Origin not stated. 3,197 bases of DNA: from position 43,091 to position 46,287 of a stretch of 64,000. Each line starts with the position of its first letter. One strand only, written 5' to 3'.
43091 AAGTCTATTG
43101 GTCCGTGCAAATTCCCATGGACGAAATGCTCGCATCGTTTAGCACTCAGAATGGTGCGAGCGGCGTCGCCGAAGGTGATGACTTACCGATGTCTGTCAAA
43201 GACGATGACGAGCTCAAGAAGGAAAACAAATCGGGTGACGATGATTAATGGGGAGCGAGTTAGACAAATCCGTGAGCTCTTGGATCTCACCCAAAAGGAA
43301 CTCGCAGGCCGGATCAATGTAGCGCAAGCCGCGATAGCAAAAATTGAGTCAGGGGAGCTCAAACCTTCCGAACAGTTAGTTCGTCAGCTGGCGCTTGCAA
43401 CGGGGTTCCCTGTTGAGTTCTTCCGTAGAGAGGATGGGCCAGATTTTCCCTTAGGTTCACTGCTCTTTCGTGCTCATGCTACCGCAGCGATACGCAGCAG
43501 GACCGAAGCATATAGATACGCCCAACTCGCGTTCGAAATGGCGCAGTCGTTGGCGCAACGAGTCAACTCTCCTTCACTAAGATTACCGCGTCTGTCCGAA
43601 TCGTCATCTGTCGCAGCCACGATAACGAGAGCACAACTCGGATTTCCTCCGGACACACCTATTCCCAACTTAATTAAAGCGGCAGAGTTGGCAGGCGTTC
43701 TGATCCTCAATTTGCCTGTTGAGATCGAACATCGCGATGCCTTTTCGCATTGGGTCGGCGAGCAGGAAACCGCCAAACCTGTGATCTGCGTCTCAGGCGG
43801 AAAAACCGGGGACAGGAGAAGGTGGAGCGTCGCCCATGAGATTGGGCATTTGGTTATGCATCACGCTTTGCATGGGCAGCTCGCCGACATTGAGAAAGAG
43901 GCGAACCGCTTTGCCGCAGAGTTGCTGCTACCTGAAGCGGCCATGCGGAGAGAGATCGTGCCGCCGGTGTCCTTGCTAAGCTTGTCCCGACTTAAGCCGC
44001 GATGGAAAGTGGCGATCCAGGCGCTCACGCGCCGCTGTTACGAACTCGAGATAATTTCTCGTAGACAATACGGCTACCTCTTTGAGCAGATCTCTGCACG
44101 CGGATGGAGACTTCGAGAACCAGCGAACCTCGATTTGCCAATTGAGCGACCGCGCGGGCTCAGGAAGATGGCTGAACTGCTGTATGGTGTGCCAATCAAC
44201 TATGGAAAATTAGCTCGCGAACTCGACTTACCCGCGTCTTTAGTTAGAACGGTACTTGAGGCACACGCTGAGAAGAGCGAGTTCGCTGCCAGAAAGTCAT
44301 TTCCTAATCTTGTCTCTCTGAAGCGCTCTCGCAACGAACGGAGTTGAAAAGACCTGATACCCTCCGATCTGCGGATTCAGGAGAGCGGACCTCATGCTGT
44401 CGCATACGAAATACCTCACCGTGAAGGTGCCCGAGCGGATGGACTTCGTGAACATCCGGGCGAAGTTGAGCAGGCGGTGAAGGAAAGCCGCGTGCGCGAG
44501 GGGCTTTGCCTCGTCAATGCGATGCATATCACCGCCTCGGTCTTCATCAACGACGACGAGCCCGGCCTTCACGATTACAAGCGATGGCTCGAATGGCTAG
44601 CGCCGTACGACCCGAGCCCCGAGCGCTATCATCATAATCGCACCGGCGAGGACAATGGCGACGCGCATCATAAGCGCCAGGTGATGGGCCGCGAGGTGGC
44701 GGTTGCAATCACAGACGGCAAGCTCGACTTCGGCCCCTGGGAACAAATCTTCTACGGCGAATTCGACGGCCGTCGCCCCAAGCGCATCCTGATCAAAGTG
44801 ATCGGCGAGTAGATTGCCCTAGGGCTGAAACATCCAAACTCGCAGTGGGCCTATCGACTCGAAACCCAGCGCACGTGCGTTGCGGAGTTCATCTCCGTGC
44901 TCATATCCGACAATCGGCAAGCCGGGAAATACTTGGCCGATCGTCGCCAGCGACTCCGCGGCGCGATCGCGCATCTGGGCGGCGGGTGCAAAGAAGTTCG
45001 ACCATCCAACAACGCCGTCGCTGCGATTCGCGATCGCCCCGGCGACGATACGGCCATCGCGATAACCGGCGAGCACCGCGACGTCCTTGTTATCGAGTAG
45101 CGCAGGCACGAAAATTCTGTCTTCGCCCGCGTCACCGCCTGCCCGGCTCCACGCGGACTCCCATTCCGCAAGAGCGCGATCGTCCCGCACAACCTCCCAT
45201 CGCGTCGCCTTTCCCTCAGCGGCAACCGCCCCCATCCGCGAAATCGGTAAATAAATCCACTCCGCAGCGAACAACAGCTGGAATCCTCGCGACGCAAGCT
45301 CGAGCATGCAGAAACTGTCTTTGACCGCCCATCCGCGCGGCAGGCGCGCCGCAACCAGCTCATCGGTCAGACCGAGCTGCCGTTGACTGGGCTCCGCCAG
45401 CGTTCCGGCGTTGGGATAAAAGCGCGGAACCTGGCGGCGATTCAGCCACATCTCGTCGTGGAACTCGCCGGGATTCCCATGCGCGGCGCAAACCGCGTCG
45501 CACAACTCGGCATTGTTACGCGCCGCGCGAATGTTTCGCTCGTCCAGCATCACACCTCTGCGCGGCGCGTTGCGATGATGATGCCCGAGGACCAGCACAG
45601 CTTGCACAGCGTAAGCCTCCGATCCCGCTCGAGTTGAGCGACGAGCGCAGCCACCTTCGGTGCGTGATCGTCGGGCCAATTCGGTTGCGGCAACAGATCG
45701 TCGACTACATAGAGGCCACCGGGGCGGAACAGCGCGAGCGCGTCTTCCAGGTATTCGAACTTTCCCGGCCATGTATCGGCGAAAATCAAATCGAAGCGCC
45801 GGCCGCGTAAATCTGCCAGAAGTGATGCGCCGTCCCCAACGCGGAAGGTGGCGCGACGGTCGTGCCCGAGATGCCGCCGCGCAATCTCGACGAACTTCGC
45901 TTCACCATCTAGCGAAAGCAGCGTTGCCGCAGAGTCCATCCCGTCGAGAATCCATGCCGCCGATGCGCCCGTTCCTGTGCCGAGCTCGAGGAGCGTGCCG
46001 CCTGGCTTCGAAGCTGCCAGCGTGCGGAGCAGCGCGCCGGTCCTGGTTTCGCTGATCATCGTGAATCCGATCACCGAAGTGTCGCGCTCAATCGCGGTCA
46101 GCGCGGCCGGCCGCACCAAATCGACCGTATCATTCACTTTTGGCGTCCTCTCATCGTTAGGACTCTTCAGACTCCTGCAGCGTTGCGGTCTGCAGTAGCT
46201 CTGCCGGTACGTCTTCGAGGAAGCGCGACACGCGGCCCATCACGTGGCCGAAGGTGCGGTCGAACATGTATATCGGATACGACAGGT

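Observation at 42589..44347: Two-gene toxin-antitoxin/defence-like module: unknown effector plus HTH-XRE-ImmA/IrrE peptidase, leaderless and operator-gated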

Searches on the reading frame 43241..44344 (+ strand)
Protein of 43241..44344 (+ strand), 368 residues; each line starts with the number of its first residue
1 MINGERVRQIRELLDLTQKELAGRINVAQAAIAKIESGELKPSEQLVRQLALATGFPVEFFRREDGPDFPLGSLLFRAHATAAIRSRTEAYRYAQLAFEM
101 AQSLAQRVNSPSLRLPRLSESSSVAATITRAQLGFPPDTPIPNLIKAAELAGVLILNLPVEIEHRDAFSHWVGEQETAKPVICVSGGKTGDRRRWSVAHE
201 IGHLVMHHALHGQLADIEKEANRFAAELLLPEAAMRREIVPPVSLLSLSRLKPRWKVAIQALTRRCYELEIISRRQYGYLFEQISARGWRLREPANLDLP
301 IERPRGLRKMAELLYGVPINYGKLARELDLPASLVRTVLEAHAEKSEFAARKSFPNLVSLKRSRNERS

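Call 3: search_protein_families(library=pfam, proteins=[window:43241-44344:+], max_evalue=1)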
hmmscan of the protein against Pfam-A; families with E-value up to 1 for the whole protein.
window:43241-44344:+ (368 aa): 8 families
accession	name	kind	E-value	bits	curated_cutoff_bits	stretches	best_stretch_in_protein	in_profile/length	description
PF06114.19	Peptidase_M78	-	4.3e-17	62.5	22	1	149-266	2-122/123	IrrE N-terminal-like domain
PF01381.28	HTH_3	-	4.9e-12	46.1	23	1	7-60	1-54/55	Helix-turn-helix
PF13560.12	HTH_31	-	3.3e-09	37.4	27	1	4-58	3-58/64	Helix-turn-helix domain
PF12844.13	HTH_19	-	4e-07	30.3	30.2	1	4-57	1-54/64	Helix-turn-helix domain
PF15731.11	MqsA_antitoxin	-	0.00092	19.8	30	1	2-53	69-120/131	Antitoxin component of bacterial toxin-antitoxin system, MqsA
PF13744.12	HTH_37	-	0.033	14.4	27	1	7-50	23-67/80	Helix-turn-helix domain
PF01890.21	CbiG_C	-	0.043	14.8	27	1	20-64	22-66/117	Cobalamin synthesis G C-terminus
PF13413.12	HTH_25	-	0.082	13.2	24.6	1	8-41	3-36/62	Helix-turn-helix domain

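Call 4: search_protein_families(library=padloc, proteins=[window:43241-44344:+], max_evalue=1)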
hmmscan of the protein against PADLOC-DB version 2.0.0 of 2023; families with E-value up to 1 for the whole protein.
window:43241-44344:+ (368 aa): 22 families
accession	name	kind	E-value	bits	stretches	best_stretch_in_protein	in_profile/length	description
PDLC03949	RmrA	-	3.6e-68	228.1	1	1-339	1-333/363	-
PDLC03953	RmrA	-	1.7e-65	219.7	1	3-347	6-358/373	-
PDLC03952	RmrA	-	4.2e-61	204.9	1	5-347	25-383/395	-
PDLC03948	RmrA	-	5.6e-60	201.3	1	3-363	9-384/397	-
PDLC03944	RmrA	-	4.6e-59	198.4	1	2-315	6-329/384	-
PDLC03955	RmrA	-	8.9e-58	194.3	1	6-344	24-362/371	-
PDLC03951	RmrA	-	7e-53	178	1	3-340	9-357/400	-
PDLC03947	RmrA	-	1.3e-52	176.9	1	3-317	12-338/383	-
PDLC03954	RmrA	-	2.4e-51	172.8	1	2-342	10-364/380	-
PDLC03946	RmrA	-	2.5e-51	172.5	1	1-353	1-349/357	-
PDLC03945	RmrA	-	6.9e-45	151.9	1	1-316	1-340/394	-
PDLC03943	RmrA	-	7.8e-38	128.5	1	2-363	2-365/370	-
PDLC03956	RmrA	-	1.5e-37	127.6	1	7-314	13-331/399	-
PDLC03950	RmrA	-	3.6e-27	93.3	1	2-297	2-306/369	-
PDLC04141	capP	-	6.1e-18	63.2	1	174-269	49-153/242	capP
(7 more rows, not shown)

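Call 6: search_protein_families(library=ncbifam, proteins=[window:43241-44344:+], max_evalue=1)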
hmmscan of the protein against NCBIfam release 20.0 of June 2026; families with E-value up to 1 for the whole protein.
window:43241-44344:+ (368 aa): 17 families
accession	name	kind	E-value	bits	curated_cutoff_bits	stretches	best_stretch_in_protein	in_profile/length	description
NF052239.1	antitox_spr1629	equivalog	7.3e-43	147.1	335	1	1-315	1-339/377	spr1629 family repressor/antitoxin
TIGR00270.2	TIGR00270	equivalog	1e-08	35.1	110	1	5-50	78-123/159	multiprotein bridging factor aMBF1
TIGR03830.1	CxxCG_CxxCG_HTH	subfamily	2.7e-07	30.4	61.8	1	3-51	66-114/127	type II TA system antitoxin MqsA family protein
TIGR03070.1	couple_hipB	subfamily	4.7e-06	26.5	71.65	1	4-42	4-42/58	type II toxin-antitoxin system Y4mF family antitoxin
NF041951.1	phage_RstR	subfamily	9.2e-06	25.9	80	1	4-53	4-53/108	RstR family transcriptional repressor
NF006015.0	PRK08154.1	subfamily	1.2e-05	24.7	204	1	4-89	32-120/314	anaerobic benzoate catabolism transcriptional regulator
TIGR02612.1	mob_myst_A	hypoth_equivalog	0.00022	21.1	122.6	1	7-44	30-67/150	mobile mystery protein A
NF007257.0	PRK09706.1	subfamily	0.00055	19.8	101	1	4-51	7-54/135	transcriptional repressor DicA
NF007408.0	PRK09943.1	equivalog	0.0068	16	211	1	3-68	8-74/185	HTH-type transcriptional regulator PuuR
NF003162.0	PRK04140.1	equivalog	0.0073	15.4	263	1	2-47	126-171/317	transcriptional regulator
NF038139.1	Reg_Aceta_RamB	equivalog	0.015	14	700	1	4-65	4-65/465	acetate metabolism transcriptional regulator RamB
NF058600.1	TransRegSco1979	equivalog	0.02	14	350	1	2-51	8-57/280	Sco1979 family transcriptional regulator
NF047948.1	male_kill_WMK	equivalog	0.053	13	300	1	4-45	164-205/300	WO male-killing family protein Wmk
TIGR03084.1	TIGR03084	hypoth_equivalog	0.065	12.9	247.95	1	193-270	33-110/253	TIGR03084 family metal-binding protein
TIGR02607.1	antidote_HigA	equivalog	0.07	13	47.7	0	12-39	17-44/81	HigA family addiction module antitoxin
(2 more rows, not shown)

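Call 7: search_protein_families(library=phrogs, proteins=[window:43241-44344:+], max_evalue=1)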
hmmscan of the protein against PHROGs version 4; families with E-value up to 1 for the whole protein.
window:43241-44344:+ (368 aa): 43 families (the best 25 are shown)
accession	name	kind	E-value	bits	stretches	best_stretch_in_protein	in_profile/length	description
phrog_2439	-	transcription regulation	1.1e-74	252.6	1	2-347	7-359/367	transcriptional regulator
phrog_1914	-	unknown function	1.1e-10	42.6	1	151-270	54-178/222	-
phrog_4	-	transcription regulation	1.3e-10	41.9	1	2-70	136-200/400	transcriptional repressor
phrog_87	-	other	6.3e-10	40.2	1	177-233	69-131/227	metallo-protease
phrog_8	-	transcription regulation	4.8e-09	37.1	1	4-70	163-224/346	transcriptional regulator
phrog_2328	-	transcription regulation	9.7e-09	36.1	1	4-67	17-80/128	transcriptional repressor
phrog_3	-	transcription regulation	6.1e-08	33.8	1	1-67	87-152/430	transcriptional repressor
phrog_2104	-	unknown function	3.5e-07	31.4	1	4-60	41-97/103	-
phrog_5823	-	transcription regulation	9.5e-07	29.3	1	4-55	8-60/404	transcriptional regulator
phrog_1373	-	transcription regulation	1e-05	26.6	1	8-60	69-121/166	transcriptional regulator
phrog_7241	-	transcription regulation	3.7e-05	24.8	1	5-58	64-117/122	transcriptional regulator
phrog_4836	-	transcription regulation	0.00012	22.7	1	5-51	78-124/194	CII-like regulator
phrog_14076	-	transcription regulation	0.00037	22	1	3-48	14-61/86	transcriptional regulator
phrog_2967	-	transcription regulation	0.00087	19.9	1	4-51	12-59/225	transcriptional regulator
phrog_5119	-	unknown function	0.001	19.9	1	2-49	53-103/152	-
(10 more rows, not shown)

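Call 76: search_solved_structures(query=window:43241-44344:+, max_evalue=0.01, show_alignments=1)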
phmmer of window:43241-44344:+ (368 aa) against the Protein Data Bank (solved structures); distinct sequences matched with E-value up to 0.01: 5.
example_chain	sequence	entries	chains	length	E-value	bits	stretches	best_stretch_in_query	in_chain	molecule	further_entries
8tac_A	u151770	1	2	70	5.8e-05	25.7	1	4-51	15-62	DBP48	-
1sq8_A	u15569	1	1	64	0.00011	24.8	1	1-60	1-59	dh434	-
2mez_A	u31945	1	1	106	0.0029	20.1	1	7-56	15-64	Multiprotein Bridging Factor (MBP-like)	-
9k3w_A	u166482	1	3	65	0.0052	19.3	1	5-65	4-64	Transcriptional regulator, PbsX family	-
1x57_A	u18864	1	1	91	0.0063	19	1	4-57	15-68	Endothelial differentiation-related factor 1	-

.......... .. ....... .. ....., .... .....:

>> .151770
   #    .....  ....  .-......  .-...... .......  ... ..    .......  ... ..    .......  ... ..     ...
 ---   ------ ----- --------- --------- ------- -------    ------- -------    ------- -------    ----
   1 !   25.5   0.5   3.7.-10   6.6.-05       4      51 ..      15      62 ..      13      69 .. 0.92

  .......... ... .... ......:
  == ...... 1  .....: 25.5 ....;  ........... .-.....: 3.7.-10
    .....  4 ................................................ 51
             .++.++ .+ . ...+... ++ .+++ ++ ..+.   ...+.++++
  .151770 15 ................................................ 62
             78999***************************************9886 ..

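Call 88: list_cluster_members(proteins=[P0154, P0161, P0168, window:42604-43245:+, window:43241-44344:+])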
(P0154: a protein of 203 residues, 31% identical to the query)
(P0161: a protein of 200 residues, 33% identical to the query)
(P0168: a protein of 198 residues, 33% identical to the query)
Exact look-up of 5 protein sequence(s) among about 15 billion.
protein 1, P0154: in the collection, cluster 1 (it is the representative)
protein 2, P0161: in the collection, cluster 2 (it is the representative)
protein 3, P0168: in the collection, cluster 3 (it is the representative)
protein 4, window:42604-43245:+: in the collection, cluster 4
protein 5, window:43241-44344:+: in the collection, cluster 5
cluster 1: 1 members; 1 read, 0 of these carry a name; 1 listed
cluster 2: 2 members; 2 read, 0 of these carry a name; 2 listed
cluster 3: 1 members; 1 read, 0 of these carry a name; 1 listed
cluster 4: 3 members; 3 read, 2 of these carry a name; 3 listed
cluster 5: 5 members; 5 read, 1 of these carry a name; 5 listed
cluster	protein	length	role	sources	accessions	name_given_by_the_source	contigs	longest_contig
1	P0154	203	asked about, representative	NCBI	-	-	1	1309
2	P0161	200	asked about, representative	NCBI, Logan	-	-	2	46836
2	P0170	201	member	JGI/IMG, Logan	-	-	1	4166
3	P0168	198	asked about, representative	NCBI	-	-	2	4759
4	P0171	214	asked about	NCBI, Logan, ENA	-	-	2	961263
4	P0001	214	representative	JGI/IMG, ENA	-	hypothetical protein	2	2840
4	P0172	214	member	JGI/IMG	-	hypothetical protein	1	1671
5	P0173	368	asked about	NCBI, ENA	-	-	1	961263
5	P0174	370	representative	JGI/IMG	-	Zn-dependent peptidase ImmA (M78 family)/transcriptional regulator with XRE-family HTH ...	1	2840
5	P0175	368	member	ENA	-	-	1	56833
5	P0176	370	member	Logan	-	-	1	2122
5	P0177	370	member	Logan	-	-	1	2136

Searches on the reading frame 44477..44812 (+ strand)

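Call 59: search_protein_families(library=pfam, proteins=[window:44477-44812:+], max_evalue=0.001)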
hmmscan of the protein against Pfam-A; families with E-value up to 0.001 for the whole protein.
window:44477-44812:+ (111 aa): 1 family
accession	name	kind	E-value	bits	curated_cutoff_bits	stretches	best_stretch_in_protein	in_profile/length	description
PF01894.22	UPF0047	-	3e-30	105.2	27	1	2-108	11-117/117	Uncharacterised protein family UPF0047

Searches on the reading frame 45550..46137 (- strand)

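Call 59: search_protein_families(library=pfam, proteins=[window:45550-46137:-], max_evalue=0.001)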
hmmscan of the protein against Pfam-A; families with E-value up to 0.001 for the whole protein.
window:45550-46137:- (195 aa): 7 families
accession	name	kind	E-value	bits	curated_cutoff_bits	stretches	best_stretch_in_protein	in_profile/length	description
PF13578.12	Methyltransf_24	-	1.1e-11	46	26.3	1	50-147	1-104/105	Methyltransferase domain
PF01596.23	Methyltransf_3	-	4.2e-09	36.4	22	1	33-191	32-203/204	O-methyltransferase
PF13649.12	Methyltransf_25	-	2e-07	32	27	1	50-141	2-97/97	Methyltransferase domain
PF13847.12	Methyltransf_31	-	6.8e-07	29.5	27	1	44-149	2-113/145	Methyltransferase domain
PF08241.18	Methyltransf_11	-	2.5e-05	25.2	21.2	1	50-123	1-69/95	Methyltransferase domain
PF08242.18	Methyltransf_12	-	4.4e-05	24.6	30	1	50-120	1-71/98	Methyltransferase domain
PF01135.25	PCMT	-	0.00061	20.1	20.3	1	26-104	54-134/210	Protein-L-isoaspartate(D-aspartate) O-methyltransferase (PCMT)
